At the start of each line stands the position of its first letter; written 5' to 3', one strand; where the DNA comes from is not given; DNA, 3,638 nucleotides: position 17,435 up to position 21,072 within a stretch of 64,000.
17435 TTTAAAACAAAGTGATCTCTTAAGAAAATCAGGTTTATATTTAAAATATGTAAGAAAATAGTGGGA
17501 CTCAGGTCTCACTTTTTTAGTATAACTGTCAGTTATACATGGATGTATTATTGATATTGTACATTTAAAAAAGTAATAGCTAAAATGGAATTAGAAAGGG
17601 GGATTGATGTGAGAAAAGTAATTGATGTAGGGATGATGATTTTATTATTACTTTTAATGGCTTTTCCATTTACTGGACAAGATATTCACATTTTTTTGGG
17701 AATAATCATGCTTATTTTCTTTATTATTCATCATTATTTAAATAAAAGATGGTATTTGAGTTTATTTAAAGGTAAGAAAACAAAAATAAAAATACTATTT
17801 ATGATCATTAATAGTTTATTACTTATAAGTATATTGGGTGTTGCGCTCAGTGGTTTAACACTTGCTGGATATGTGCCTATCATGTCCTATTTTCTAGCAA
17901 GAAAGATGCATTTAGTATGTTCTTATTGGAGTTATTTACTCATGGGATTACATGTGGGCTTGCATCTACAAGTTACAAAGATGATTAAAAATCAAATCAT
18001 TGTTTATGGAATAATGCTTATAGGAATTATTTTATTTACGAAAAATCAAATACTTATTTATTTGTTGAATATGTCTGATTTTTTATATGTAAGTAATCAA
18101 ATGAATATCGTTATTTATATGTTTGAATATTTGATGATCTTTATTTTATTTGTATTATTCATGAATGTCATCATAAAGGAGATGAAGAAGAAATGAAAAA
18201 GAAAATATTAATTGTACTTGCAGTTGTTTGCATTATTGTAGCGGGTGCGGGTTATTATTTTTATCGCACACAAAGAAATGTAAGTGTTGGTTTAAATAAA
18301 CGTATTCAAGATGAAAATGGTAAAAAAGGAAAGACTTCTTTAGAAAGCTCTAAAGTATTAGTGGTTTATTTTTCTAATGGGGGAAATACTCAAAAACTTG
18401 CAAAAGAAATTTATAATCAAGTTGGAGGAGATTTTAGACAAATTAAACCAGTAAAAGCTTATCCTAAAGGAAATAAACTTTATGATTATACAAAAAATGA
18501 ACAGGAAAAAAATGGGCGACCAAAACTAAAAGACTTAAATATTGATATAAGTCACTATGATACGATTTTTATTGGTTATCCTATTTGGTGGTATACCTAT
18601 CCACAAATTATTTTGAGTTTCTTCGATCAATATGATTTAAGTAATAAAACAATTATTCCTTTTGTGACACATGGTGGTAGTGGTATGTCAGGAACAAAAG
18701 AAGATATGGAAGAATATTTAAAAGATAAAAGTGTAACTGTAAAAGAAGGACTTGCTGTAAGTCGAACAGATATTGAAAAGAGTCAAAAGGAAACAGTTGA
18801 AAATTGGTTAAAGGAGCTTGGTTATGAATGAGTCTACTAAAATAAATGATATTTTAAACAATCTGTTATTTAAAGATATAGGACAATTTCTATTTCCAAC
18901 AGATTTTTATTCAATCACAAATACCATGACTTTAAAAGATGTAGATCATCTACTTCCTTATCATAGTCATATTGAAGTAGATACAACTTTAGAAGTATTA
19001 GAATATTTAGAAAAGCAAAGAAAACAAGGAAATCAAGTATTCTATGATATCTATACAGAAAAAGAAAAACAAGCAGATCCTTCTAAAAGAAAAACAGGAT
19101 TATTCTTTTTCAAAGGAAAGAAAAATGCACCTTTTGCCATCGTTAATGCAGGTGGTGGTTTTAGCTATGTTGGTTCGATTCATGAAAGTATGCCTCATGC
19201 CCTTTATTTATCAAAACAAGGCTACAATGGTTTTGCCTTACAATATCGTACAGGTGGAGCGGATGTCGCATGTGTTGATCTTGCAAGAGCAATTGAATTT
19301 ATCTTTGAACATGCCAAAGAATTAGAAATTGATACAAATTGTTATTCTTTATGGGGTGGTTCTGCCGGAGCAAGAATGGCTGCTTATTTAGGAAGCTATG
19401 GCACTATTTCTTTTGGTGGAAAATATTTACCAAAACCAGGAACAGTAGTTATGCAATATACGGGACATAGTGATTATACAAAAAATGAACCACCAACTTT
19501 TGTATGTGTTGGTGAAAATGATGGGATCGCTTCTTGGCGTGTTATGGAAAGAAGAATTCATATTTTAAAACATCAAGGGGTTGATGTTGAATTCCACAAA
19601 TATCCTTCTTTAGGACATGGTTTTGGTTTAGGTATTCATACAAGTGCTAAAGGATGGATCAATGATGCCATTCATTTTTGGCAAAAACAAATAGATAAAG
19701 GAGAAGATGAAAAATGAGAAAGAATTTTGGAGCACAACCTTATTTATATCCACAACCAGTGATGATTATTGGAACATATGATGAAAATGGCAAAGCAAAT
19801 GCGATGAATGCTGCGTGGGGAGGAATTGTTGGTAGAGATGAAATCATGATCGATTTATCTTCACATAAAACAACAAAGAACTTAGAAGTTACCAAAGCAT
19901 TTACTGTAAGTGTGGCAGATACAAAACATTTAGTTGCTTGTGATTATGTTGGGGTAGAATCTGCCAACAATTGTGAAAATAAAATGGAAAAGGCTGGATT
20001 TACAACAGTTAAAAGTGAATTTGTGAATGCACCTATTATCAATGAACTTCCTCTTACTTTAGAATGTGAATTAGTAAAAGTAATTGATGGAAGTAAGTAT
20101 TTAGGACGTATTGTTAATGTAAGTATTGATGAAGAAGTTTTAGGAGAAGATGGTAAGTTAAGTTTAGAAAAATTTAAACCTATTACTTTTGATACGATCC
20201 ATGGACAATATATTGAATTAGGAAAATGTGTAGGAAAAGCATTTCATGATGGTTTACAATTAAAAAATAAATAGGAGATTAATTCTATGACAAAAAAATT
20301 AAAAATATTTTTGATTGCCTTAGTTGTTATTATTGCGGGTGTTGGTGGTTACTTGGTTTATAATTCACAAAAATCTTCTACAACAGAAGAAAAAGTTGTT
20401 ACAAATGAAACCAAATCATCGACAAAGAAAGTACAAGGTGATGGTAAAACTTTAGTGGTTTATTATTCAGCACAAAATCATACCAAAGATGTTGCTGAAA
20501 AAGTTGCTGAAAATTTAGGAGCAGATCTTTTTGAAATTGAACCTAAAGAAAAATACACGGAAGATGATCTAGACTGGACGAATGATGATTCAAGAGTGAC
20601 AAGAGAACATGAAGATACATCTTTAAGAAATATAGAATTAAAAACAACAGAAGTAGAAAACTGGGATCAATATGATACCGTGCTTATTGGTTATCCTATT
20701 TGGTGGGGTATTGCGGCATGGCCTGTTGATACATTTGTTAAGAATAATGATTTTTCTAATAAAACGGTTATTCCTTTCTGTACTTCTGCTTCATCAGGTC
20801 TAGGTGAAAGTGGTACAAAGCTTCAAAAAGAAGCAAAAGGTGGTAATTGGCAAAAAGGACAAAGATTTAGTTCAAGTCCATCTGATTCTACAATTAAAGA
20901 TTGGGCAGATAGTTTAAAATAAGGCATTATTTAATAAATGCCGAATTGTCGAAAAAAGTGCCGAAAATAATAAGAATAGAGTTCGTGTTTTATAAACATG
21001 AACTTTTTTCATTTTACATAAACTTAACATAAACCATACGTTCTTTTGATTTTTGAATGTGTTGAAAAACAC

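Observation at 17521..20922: Candidate trans-membrane electron conduit: DUF4405 cytochrome-b-like protein, two signal-anchored flavodoxins, and a cytoplasmic flavin reductase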

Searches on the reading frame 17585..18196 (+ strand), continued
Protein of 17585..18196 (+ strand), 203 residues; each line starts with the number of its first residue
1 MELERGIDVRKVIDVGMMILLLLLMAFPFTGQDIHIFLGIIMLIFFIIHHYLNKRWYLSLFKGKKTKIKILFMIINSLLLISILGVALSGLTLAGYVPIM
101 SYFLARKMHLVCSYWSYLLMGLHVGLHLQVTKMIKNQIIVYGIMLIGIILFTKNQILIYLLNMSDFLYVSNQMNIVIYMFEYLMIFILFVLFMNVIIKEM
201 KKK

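Call 48: predict_structure(alignment_id=A2)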
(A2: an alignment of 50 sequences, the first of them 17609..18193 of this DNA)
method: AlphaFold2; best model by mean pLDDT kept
length: 195 residues; sequences in the alignment: 50
mean_pLDDT: 95.6   pTM: 0.90
mean pLDDT of the five models: 95.6, 95.3, 94.8, 94.7, 94.6
residues with pLDDT >= 90: 178; 70-90: 17; 50-70: 0; < 50: 0
segments of 3 or more residues with pLDDT < 50: none
pLDDT, mean of each block of 10 residues (from residue 1): 94 97 97 97 94 91 96 97 97 97 98 95 89 97 98 95 94 98 96 91
secondary structure, 60 per line:
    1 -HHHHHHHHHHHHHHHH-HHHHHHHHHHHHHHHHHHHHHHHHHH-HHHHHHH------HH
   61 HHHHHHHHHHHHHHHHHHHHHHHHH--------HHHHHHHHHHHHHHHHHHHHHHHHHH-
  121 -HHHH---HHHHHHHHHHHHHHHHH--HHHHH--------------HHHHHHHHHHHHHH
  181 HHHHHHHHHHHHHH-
elements in order: H2-17 H19-44 H46-52 H59-85 H94-119 H122-125 H129-145 H148-152 H167-194

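Call 50: fold_search(model_id=the predicted structure, library=pdb)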
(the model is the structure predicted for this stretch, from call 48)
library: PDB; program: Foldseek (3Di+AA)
matches with E <= 10: 8; with E <= 0.001: 0
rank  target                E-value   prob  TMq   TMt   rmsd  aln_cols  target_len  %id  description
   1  7ykr_A                2.3e+00  0.20  0.36  0.09  14.4       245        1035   14  Structure of TRPA1 in Drosophila melanogaster in a state with 17 ankyrin repeats determined (released 2023-07-26)
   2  7r0g_B                5.0e+00  0.18  0.33  0.13   8.2       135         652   10  STRUCTURAL BASIS OF ION UPTAKE IN COPPER-TRANSPORTING P1B-TYPE ATPASES (released 2022-09-14)
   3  2olt_A                5.3e+00  0.14  0.37  0.35  11.1       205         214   14  Crystal structure of a phou-like protein (so_3770) from shewanella oneidensis mr-1 at 2.00 A resolution (released 2007-02-06)
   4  6w8o_A                6.4e+00  0.08  0.27  0.16  11.3       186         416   18  Structure of an Apo membrane protein (released 2021-08-04)
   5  1t8b_A                6.7e+00  0.07  0.28  0.27  11.8       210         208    8  Crystal structure of refolded PHOU-like protein (gi 2983430) from Aquifex aeolicus (released 2004-12-07)
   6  4wpc_A                7.4e+00  0.03  0.16  0.12  37.1       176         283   10  Crystal structure of Rgd1p F-BAR domain in complex with inositol phosphate (released 2014-12-24)
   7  8jw4                  7.4e+00  0.01  0.14  0.04  25.7       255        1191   15  Cryo-EM structure of Plasmodium falciparum multidrug resistance protein 1 in the apo state without H1 helix (released 2023-08-30)
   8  8jw0_b                9.8e+00  0.05  0.25  0.11   8.2       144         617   19  PSI-AcpPCI supercomplex from Amphidinium carterae (released 2024-02-28)

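Call 52: search_solved_structures(query=A2, max_evalue=10, show_alignments=3)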
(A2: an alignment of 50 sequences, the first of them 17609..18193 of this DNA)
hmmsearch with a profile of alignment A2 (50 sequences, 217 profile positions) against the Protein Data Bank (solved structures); distinct sequences matched with E-value up to 10: 0.

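Call 69: search_protein_families(library=pfam, alignment_id=A4, max_evalue=0.00001)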
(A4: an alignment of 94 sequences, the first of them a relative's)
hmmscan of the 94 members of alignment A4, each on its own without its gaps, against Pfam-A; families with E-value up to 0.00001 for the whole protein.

A. member 1, L001:474-1301:+ (276 aa): 0 families

B. families by the number of members that match (of 94 scanned): 57 families (the first 25 are shown)
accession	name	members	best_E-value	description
PF04015.17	DUF362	12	2e-46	Domain of unknown function (DUF362)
PF02627.25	CMD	10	1.2e-32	Carboxymuconolactone decarboxylase family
PF03773.19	ArsP_1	8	1.2e-43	Predicted permease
PF07883.17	Cupin_2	6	1.2e-09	Cupin domain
PF00248.27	Aldo_ket_red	3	1.1e-75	Aldo/keto reductase family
PF00326.27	Peptidase_S9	3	1.7e-09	Prolyl oligopeptidase family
PF18050.6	Cyclophil_like2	2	1.8e-47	Cyclophilin-like family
PF00056.29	Ldh_1_N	2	7.7e-46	lactate/malate dehydrogenase, NAD binding domain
PF02866.23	Ldh_1_C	2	4.3e-42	lactate/malate dehydrogenase, alpha/beta C-terminal domain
PF03466.25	LysR_substrate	2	1.9e-29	LysR substrate binding domain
PF13529.12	Peptidase_C39_2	2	9.3e-27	Peptidase_C39 like family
PF02518.31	HATPase_c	2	9.4e-24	Histidine kinase-, DNA gyrase B-, and HSP90-like ATPase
PF00512.31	HisKA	2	8.7e-20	His Kinase A (phospho-acceptor) domain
PF04126.18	Cyclophil_like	2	2.1e-17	Cyclophilin-like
PF00126.33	HTH_1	2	2.9e-17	Bacterial regulatory helix-turn-helix protein, lysR family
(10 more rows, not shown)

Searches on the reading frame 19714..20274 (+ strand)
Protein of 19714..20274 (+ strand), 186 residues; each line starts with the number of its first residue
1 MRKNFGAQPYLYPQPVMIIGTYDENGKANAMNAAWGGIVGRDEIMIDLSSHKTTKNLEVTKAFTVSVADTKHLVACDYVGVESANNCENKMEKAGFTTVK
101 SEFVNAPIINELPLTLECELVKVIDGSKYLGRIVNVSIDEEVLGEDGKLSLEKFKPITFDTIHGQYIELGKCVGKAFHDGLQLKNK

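Call 4: search_protein_families(library=pfam, proteins=[window:19714-20274:+], max_evalue=0.01)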
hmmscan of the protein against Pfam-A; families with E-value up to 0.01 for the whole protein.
window:19714-20274:+ (186 aa): 1 family
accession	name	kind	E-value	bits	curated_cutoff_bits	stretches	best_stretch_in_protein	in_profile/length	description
PF01613.24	Flavin_Reduct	-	2.9e-15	57.1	27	1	12-145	4-140/153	Flavin reductase like domain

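Call 40: search_solved_structures(query=window:19714-20271:+, max_evalue=0.001)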
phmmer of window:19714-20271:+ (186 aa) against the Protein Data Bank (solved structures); distinct sequences matched with E-value up to 0.001: 5.
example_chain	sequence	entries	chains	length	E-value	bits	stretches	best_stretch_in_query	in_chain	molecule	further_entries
2d5m_A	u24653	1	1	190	4e-30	108.3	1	1-183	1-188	flavoredoxin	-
3bnk_A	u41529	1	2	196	2.9e-12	50.1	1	9-184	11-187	Flavoredoxin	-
1eje_A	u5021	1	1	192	1.4e-11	48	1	8-158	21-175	FMN-BINDING PROTEIN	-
3bpk_A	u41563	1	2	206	4.7e-06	29.9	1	11-170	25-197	Nitrilotriacetate monooxygenase component B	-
4z85_A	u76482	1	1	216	3.9e-05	26.9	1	52-156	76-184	2-nitrobenzoate nitroreductase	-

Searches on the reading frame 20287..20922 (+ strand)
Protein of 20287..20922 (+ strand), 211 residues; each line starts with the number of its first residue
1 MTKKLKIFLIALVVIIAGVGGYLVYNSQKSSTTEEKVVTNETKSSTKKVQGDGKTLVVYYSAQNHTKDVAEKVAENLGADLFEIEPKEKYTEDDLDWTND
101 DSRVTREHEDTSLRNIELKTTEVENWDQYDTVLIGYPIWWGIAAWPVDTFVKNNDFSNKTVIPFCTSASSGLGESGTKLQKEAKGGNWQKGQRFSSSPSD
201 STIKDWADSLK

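Call 4: search_protein_families(library=pfam, proteins=[window:20287-20922:+], max_evalue=0.01)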
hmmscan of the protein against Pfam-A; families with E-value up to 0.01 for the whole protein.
window:20287-20922:+ (211 aa): 6 families
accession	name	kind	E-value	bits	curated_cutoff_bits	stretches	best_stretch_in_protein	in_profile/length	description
PF12682.12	Flavodoxin_4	-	9.8e-41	139.3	24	1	54-208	1-153/155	Flavodoxin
PF12724.12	Flavodoxin_5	-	3.8e-06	27.7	27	0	114-169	32-86/145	Flavodoxin domain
PF02525.22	Flavodoxin_2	-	0.00014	22.1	27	1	54-141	2-90/198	Flavodoxin-like fold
PF12641.12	Flavodoxin_3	-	0.0031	17.8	27.5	0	122-171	33-81/160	Flavodoxin domain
PF00258.30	Flavodoxin_1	-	0.0033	18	25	1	57-109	1-57/143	Flavodoxin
PF01917.21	Arch_flagellin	-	0.0075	17.1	29.5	0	7-126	9-120/162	Archaebacterial flagellin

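Call 39: search_solved_structures(query=window:20287-20919:+, max_evalue=0.001, show_alignments=2)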
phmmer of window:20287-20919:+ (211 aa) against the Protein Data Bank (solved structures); distinct sequences matched with E-value up to 0.001: 4.
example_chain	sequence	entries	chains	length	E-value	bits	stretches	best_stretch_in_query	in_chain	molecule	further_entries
4j8p_A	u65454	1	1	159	1.6e-33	119.2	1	52-207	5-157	Flavodoxin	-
4ici_A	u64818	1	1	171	3.3e-33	118.1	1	48-209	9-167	Putative flavoprotein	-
3klb_A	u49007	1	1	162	5.2e-30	107.7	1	51-210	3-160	Putative Flavoprotein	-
2mwm_A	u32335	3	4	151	2.6e-09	40.1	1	54-170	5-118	Putative trp repressor binding protein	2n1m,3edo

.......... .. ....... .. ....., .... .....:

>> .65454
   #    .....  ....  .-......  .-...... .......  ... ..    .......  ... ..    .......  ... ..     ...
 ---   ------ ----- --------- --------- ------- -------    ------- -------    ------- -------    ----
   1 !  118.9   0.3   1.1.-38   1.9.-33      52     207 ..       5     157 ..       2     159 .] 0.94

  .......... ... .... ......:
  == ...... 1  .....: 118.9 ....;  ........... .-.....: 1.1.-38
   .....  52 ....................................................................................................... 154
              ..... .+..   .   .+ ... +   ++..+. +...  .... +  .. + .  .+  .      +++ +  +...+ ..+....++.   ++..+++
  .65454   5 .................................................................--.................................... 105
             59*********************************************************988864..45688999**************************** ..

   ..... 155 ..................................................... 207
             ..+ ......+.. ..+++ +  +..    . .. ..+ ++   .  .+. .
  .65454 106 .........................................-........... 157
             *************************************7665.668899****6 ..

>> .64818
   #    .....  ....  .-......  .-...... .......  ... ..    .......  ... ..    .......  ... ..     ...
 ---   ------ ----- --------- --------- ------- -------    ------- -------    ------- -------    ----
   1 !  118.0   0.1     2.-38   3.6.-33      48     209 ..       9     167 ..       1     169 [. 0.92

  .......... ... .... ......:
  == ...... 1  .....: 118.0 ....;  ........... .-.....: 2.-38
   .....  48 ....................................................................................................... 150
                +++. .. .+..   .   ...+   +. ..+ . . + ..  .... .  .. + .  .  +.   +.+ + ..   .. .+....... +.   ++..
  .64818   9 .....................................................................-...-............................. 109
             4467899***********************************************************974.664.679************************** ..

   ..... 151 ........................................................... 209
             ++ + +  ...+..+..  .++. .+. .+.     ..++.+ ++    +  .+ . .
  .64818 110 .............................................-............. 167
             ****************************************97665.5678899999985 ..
